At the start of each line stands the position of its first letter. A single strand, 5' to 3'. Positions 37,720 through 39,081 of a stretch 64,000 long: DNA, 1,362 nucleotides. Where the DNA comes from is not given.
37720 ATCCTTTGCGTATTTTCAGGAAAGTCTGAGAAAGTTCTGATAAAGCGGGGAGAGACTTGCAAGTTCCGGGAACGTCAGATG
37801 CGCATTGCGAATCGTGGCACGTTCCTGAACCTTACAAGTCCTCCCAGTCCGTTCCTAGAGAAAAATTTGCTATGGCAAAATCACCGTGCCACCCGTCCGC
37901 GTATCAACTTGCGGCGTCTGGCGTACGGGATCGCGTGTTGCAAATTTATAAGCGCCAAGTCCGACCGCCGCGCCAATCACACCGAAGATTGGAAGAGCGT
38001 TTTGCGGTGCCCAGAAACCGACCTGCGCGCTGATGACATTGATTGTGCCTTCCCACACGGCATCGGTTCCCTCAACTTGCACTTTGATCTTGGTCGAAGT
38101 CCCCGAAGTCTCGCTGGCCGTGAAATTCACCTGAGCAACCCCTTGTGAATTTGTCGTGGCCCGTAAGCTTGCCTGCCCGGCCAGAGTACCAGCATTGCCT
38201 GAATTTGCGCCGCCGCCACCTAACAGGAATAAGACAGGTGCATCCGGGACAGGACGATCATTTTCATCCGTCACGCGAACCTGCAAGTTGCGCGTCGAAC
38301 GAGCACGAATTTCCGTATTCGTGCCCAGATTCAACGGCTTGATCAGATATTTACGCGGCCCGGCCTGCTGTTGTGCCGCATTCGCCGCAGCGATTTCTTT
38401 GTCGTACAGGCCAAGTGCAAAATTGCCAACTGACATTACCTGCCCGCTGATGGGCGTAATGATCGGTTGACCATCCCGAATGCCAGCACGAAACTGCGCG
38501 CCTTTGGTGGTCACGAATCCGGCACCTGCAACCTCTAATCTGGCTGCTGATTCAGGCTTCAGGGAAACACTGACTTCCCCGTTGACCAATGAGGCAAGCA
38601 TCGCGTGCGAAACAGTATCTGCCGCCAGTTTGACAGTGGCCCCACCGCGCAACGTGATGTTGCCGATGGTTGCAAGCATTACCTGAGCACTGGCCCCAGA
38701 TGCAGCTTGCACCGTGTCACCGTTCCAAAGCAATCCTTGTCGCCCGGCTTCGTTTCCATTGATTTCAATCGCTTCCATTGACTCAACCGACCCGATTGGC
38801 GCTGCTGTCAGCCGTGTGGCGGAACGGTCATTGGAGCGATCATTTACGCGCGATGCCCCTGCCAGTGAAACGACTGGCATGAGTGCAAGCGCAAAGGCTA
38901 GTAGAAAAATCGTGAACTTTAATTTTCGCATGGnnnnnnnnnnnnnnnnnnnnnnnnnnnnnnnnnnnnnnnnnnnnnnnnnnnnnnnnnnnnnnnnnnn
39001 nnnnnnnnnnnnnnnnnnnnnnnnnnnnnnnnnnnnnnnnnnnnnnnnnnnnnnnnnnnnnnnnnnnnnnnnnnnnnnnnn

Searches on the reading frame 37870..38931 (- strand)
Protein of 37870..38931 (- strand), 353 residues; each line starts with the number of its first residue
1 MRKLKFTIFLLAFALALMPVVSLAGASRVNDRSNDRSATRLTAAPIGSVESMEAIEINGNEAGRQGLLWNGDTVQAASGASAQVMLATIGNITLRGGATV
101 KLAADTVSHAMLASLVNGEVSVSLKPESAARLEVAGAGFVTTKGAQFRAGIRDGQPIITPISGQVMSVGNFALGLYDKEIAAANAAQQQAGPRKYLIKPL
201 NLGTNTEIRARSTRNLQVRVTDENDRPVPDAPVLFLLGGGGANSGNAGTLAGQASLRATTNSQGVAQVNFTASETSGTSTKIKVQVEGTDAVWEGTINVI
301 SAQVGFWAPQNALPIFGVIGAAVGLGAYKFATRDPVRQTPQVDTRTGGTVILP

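Call 12: search_protein_families(library=pfam, proteins=[window:37870-38931:-])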
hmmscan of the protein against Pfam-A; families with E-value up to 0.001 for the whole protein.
window:37870-38931:- (353 aa): 4 families
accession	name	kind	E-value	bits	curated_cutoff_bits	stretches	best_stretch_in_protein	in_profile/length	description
PF02369.22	Big_1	-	3.1e-07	30.8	34.9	1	212-289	17-83/93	Bacterial Ig-like domain (group 1)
PF05688.17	BIg21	-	9e-05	23.4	27.4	0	216-299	6-104/109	Bacterial Immunoglobulin-like 21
PF17789.7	MG4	-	0.00015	22.3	24.7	1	216-287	18-76/95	Macroglobulin domain MG4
PF09134.16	Invasin_D3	-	0.00098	20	33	1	211-298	19-94/98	Invasin, domain 3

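Call 88: search_protein_families(library=padloc, proteins=[window:37870-38931:-], max_evalue=0.001)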
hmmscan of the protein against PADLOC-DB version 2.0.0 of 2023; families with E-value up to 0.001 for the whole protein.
window:37870-38931:- (353 aa): 0 families
